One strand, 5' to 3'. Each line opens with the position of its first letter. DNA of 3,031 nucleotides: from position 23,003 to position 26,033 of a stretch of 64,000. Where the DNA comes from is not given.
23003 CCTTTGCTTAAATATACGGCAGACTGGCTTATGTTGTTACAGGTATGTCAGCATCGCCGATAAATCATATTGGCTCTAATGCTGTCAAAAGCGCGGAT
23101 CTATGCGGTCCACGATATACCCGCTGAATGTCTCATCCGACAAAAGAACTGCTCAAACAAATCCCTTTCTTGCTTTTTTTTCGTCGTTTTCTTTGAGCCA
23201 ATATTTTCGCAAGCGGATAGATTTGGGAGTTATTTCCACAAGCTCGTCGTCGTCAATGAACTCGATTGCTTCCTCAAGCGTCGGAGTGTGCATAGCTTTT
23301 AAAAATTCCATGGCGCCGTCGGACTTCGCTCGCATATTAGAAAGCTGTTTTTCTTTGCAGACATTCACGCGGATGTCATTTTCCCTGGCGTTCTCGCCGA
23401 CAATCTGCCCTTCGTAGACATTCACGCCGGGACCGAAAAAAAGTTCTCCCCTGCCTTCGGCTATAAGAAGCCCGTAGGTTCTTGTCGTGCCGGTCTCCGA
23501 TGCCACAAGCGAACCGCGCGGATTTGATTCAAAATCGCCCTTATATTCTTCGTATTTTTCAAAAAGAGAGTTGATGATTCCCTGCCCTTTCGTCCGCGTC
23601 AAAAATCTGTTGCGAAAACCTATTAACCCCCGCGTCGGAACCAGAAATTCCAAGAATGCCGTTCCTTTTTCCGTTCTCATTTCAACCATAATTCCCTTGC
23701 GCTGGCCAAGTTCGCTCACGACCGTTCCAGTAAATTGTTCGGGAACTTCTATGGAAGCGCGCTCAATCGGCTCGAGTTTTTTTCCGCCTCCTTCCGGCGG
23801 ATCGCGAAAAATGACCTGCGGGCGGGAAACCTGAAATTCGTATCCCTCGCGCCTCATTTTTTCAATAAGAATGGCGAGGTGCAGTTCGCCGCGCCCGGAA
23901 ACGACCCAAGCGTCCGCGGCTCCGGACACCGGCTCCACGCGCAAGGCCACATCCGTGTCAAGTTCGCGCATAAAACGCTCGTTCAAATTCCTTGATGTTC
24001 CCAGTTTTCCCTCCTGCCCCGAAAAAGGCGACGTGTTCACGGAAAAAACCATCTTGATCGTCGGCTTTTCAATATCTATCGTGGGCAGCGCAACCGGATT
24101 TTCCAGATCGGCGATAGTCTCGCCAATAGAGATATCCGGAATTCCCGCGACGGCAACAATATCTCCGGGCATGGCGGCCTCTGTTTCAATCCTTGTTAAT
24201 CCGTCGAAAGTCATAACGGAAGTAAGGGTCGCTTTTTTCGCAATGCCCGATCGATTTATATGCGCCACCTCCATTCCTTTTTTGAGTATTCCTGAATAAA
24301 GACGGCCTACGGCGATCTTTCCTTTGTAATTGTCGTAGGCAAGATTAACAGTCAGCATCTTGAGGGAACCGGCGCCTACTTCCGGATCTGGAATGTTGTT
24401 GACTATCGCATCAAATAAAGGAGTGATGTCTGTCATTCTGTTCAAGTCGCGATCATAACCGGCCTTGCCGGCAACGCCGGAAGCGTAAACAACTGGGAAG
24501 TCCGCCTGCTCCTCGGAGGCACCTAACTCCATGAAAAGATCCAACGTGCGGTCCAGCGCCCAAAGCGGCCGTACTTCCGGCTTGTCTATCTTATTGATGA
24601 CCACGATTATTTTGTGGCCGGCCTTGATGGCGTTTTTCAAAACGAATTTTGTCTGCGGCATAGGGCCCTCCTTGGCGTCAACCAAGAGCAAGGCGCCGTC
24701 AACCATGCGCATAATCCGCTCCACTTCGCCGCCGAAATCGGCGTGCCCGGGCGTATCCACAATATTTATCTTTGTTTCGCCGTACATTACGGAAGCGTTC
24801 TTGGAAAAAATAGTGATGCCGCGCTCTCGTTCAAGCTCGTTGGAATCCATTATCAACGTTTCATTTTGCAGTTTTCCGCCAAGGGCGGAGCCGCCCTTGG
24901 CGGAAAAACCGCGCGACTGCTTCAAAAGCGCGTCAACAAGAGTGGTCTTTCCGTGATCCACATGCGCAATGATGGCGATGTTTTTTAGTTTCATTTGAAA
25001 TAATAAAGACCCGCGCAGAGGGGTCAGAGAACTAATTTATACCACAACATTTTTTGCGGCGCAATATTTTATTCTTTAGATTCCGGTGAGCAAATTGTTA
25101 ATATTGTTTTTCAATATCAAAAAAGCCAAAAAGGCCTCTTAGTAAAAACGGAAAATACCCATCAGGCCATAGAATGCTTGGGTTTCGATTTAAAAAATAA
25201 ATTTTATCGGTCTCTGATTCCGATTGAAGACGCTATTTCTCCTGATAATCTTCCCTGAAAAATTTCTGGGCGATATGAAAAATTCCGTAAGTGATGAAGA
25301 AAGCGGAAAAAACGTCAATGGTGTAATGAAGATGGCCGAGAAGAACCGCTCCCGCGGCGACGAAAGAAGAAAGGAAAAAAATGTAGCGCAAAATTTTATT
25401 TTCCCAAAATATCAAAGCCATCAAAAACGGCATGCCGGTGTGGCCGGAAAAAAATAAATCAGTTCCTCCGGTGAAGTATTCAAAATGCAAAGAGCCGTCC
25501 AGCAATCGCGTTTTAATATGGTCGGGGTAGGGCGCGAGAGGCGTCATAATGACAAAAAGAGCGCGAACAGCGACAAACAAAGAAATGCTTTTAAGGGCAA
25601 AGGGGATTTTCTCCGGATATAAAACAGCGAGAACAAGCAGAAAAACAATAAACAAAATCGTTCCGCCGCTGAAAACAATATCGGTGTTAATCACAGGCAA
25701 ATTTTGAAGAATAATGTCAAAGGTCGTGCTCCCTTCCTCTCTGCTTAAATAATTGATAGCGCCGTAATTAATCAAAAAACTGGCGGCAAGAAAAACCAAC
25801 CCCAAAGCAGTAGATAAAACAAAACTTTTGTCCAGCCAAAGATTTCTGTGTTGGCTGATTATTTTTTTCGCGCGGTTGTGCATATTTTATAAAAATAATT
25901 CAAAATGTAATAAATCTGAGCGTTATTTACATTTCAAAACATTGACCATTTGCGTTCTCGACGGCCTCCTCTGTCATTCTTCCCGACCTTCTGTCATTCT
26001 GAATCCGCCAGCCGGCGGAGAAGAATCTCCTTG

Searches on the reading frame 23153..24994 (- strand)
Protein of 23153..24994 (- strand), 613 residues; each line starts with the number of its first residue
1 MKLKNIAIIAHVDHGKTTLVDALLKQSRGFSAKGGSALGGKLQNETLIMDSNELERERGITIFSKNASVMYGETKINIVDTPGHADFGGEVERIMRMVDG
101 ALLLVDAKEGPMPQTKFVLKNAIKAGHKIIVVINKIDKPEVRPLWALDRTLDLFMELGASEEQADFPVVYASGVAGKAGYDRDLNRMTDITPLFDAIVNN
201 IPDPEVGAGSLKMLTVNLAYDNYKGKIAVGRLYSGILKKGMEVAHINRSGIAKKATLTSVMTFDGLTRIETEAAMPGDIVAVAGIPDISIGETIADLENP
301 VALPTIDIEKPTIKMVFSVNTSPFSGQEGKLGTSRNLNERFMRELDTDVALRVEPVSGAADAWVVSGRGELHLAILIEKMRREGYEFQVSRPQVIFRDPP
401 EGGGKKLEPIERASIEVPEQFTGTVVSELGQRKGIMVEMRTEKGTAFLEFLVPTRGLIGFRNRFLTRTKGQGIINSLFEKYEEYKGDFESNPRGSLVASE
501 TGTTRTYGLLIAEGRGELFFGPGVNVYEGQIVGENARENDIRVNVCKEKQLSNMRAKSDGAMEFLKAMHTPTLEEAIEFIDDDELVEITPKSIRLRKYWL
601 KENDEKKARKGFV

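Call 16: find_related_loci(query=window:23153-24994:-, collection=genome_contigs, flank=10000)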
Query window:23153-24994:- (613 aa) in genome_contigs; peptide patterns used: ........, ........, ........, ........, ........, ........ (x = any residue, [..] = any of these).
600 stretches matched a pattern (row limit reached: there are more); 589 encode a relative of the query (tblastn E <= 1e-3); the best 80 are kept; 80 distinct loci.
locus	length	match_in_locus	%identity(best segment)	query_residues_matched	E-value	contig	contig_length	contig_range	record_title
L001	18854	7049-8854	74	1-612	0e+0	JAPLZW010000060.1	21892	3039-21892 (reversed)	MAG: Candidatus Wolfebacteria bacterium isolate LacPavin_0920_WC70_MAG_44_7 LacPavin_0920_WC70_scaffold_349851, whole ge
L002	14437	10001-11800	64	1-610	0e+0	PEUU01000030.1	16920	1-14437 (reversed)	MAG: Candidatus Jorgensenbacteria bacterium CG03_land_8_20_14_0_80_38_39 CG03_land_8_20_14_0.80_scaffold_1630_c, whole g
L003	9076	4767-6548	64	1-604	0e+0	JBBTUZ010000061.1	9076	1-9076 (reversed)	MAG: Patescibacteria group bacterium isolate H32-bin045_1 H32_bin045_1_000000000061, whole genome shotgun sequence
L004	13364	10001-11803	63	1-611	0e+0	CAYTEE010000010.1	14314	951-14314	MAG TPA_asm: uncultured Candidatus Saccharibacteria bacterium isolate SRP050083_co2_44 genome assembly, contig: NODE_311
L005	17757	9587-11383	63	2-610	0e+0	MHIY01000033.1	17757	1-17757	MAG: Candidatus Colwellbacteria bacterium RIFCSPLOWO2_01_FULL_48_10 rifcsplowo2_01_scaffold_9024, whole genome shotgun s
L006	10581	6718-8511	63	3-610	0e+0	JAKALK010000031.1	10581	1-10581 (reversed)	MAG: bacterium isolate WY5.bin125 NODE_11008_length_10581_cov_1.459059, whole genome shotgun sequence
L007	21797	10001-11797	61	1-611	0e+0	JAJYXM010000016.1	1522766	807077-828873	MAG: bacterium isolate FK3.bin42 NODE_1_length_1522766_cov_4.043218, whole genome shotgun sequence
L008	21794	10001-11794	64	3-610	0e+0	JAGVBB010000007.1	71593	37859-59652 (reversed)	MAG: Candidatus Paceibacterota bacterium isolate DeMMO6_41 c_000000005927, whole genome shotgun sequence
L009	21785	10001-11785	57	1-606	0e+0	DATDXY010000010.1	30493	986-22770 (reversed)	MAG TPA_asm: Candidatus Paceibacterota bacterium isolate SMAG_U8151 k141_1642759, whole genome shotgun sequence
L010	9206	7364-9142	60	3-606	0e+0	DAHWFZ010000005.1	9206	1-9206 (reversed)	MAG TPA_asm: Candidatus Wolfebacteria bacterium isolate clean1250 k141_2094712, whole genome shotgun sequence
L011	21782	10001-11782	58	3-607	0e+0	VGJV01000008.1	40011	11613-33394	MAG: Candidatus Liptonbacteria bacterium isolate M_DeepCast_50m_m2_187 M_DeepCast_50m_m2_187_Ga0194121_10001466, whole g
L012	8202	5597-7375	59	3-606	0e+0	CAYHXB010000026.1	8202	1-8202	MAG TPA_asm: uncultured Candidatus Saccharibacteria bacterium isolate ERP119705_co17_969 genome assembly, contig: NODE_1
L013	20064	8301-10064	57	3-601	0e+0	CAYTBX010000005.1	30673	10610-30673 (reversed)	MAG TPA_asm: uncultured Candidatus Saccharibacteria bacterium isolate ERP113451_co1_2 genome assembly, contig: NODE_1651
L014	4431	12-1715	55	40-610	0e+0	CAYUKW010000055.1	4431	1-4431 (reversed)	MAG TPA_asm: uncultured Candidatus Saccharibacteria bacterium isolate SRP193066_co2_3 genome assembly, contig: NODE_1056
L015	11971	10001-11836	52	3-609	0e+0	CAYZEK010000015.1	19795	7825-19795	MAG TPA_asm: uncultured Candidatus Saccharibacteria bacterium isolate binchicken_co245_329 genome assembly, contig: NODE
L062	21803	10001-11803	64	1-610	0e+0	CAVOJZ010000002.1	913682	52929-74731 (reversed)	MAG: uncultured bacterium isolate MFD00082.bin.1.43 genome assembly, contig: contig_7304, whole genome shotgun sequence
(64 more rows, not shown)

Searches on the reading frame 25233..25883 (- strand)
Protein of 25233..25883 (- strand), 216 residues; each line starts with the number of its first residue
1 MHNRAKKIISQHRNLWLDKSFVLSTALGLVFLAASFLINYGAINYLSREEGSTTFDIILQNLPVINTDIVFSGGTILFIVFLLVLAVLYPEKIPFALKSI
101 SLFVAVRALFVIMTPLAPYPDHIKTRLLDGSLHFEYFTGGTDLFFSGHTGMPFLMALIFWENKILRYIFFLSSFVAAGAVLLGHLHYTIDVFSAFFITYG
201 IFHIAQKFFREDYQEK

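Call 24: search_protein_families(library=pfam, proteins=[window:25233-25883:-], max_evalue=0.01)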
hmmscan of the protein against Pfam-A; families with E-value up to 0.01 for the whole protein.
window:25233-25883:- (216 aa): 1 family
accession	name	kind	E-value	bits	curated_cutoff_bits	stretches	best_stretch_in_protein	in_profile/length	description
PF14360.12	PAP2_C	-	6.7e-14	52.7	27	1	141-205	3-72/74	PAP2 superfamily C-terminal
